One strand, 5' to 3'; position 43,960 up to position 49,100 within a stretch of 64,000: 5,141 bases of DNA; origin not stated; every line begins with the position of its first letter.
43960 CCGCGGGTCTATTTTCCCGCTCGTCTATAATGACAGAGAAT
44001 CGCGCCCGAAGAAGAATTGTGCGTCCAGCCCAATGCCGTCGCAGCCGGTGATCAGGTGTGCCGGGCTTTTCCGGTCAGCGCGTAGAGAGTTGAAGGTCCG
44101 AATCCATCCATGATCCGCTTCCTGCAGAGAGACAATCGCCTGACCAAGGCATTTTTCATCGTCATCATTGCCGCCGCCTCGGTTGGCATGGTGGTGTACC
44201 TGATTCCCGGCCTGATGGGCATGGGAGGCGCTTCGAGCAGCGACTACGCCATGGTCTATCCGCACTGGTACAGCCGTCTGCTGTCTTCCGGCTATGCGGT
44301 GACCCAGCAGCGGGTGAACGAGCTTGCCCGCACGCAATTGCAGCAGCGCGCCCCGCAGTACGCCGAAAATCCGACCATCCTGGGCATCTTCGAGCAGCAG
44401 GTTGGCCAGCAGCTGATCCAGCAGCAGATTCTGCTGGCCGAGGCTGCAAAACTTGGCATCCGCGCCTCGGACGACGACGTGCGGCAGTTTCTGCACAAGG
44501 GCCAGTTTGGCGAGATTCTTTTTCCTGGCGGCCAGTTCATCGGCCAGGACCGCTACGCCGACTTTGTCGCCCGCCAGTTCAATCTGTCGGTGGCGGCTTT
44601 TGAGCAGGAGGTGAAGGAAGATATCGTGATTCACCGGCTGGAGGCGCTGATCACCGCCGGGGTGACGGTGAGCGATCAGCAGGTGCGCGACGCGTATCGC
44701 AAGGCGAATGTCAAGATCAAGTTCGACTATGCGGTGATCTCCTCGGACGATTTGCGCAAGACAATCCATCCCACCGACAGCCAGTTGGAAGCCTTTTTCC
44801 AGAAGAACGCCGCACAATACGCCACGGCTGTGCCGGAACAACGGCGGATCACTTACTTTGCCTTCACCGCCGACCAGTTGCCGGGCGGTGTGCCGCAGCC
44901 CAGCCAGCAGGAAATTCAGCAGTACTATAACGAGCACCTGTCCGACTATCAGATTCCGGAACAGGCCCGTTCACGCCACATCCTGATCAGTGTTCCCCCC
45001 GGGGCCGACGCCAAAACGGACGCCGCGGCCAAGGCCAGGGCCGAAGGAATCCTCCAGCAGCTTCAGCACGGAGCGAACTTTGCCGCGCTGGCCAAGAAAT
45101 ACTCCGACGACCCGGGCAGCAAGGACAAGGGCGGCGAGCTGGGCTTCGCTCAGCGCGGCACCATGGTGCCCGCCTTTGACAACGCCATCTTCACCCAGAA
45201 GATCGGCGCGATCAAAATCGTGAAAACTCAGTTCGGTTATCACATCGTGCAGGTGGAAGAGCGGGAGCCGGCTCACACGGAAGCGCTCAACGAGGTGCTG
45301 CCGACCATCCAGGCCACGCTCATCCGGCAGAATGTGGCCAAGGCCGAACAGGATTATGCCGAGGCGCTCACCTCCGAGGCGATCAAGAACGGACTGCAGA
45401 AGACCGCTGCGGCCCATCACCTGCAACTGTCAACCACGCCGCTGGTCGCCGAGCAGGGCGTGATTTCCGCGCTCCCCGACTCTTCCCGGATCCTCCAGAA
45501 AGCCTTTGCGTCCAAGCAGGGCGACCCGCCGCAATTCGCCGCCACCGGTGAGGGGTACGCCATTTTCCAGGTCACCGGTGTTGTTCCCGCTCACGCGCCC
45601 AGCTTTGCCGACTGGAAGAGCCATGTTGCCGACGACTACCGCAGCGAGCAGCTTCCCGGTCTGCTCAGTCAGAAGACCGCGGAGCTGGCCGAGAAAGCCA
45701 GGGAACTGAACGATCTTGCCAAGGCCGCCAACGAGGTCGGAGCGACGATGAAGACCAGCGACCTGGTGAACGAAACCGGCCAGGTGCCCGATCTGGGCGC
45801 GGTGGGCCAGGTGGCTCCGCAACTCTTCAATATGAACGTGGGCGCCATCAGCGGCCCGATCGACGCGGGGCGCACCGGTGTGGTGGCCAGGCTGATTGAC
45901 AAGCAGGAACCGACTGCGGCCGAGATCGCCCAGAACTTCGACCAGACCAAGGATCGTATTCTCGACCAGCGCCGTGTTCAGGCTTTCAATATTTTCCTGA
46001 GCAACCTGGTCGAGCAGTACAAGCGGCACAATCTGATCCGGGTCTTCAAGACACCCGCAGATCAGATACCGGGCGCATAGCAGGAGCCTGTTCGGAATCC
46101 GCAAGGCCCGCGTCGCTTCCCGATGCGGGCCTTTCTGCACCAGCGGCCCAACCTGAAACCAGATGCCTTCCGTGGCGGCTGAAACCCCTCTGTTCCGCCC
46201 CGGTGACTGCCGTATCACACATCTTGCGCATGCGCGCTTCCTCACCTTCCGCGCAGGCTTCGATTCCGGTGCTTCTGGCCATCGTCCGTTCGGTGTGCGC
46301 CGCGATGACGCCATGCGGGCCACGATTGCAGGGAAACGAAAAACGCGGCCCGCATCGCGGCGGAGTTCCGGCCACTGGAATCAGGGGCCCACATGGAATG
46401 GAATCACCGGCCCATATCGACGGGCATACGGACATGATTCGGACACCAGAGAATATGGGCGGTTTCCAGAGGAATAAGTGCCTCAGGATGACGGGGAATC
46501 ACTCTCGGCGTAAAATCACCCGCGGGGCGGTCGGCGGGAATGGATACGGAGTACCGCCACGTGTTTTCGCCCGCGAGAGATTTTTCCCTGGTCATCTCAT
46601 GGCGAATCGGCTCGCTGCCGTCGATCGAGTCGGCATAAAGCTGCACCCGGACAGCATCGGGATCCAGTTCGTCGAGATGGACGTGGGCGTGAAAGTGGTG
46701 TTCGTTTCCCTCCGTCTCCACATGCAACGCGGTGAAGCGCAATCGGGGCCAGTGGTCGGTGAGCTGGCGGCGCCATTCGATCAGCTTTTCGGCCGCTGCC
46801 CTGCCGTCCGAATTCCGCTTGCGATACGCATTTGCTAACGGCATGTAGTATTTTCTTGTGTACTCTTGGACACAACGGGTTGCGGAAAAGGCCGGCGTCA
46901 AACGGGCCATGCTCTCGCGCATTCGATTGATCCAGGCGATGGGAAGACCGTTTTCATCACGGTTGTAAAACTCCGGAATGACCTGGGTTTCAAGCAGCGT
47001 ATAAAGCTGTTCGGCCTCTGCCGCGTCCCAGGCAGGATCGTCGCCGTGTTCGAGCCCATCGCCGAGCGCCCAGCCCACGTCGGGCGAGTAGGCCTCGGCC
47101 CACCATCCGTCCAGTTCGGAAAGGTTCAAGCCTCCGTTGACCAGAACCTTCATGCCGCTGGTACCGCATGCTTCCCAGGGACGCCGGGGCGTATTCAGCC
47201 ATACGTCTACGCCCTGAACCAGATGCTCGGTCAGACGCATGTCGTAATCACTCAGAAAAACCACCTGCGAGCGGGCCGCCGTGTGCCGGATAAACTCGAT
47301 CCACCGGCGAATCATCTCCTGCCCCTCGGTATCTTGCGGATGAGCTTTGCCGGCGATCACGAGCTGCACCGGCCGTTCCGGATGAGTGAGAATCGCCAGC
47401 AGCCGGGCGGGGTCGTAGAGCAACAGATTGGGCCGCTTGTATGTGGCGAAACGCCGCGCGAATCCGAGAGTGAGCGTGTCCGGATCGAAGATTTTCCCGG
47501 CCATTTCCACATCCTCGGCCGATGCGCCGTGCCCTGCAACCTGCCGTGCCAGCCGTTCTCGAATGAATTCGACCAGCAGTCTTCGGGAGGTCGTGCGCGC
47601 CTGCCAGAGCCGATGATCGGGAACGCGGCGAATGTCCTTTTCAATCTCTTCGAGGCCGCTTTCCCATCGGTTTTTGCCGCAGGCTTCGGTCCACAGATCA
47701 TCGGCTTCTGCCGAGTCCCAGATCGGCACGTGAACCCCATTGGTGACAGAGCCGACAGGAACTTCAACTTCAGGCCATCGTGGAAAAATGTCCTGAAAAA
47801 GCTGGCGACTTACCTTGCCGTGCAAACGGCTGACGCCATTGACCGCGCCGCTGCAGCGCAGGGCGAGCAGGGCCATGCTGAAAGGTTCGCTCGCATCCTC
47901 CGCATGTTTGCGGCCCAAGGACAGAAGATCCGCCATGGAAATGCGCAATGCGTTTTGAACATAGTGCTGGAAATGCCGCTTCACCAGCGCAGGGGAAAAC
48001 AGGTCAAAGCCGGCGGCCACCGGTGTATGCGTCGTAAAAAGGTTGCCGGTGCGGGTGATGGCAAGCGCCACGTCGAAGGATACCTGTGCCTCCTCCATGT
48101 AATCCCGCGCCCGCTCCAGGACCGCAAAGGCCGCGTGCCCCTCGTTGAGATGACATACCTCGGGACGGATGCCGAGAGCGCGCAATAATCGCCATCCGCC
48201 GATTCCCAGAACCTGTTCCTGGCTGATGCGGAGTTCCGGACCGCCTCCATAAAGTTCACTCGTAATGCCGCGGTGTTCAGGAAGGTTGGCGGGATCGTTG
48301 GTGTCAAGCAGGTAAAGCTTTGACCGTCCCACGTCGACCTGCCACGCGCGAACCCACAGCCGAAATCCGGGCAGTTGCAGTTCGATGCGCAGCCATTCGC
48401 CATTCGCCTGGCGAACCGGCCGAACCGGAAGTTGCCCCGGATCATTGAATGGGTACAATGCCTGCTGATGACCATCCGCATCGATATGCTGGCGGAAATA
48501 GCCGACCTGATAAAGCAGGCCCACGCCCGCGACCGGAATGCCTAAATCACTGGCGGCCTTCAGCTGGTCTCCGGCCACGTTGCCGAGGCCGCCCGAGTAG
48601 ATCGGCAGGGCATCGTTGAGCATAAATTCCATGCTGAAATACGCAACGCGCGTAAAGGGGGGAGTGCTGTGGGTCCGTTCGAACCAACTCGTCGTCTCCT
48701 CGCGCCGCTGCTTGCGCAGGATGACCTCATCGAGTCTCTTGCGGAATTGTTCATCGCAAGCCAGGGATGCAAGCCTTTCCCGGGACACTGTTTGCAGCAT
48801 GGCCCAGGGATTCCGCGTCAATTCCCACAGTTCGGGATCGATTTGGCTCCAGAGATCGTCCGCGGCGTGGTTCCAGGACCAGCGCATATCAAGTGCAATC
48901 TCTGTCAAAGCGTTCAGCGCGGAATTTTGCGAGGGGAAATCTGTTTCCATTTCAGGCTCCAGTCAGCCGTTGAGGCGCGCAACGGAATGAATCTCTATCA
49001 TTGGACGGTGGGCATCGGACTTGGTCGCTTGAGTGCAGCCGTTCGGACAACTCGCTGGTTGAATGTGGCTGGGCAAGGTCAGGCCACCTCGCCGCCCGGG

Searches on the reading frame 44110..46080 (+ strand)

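Call 37: search_protein_families(library=pfam, proteins=[window:44110-46080:+], max_evalue=0.00001)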
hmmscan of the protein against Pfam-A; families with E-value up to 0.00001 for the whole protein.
window:44110-46080:+ (656 aa): 5 families
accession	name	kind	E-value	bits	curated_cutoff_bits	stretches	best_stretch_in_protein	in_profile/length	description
PF13616.12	Rotamase_3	-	1.5e-34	119.4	22.5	1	281-385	11-115/116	PPIC-type PPIASE domain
PF13145.12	Rotamase_2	-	2.8e-31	109.3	27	1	264-396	1-119/121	PPIC-type PPIASE domain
PF00639.27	Rotamase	-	5.9e-30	104.5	21.7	1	290-383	1-96/97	PPIC-type PPIASE domain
PF13624.11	SurA_N_3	-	5.5e-11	43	27.2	1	1-177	1-161/162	SurA-like N-terminal domain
PF13623.11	SurA_N_2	-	1.2e-06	28.9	28.5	1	66-130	57-121/145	SurA-like N-terminal domain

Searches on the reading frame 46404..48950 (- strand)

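Call 37: search_protein_families(library=pfam, proteins=[window:46404-48950:-], max_evalue=0.00001)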
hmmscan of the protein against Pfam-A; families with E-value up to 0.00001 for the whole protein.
window:46404-48950:- (848 aa): 2 families
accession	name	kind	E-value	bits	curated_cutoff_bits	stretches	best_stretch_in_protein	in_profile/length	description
PF00343.26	Phosphorylase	-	3.1e-29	102.2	27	1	265-615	219-579/713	Carbohydrate phosphorylase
PF11897.13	DUF3417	-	1.9e-27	96.3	25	1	11-115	4-109/109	Protein of unknown function (DUF3417)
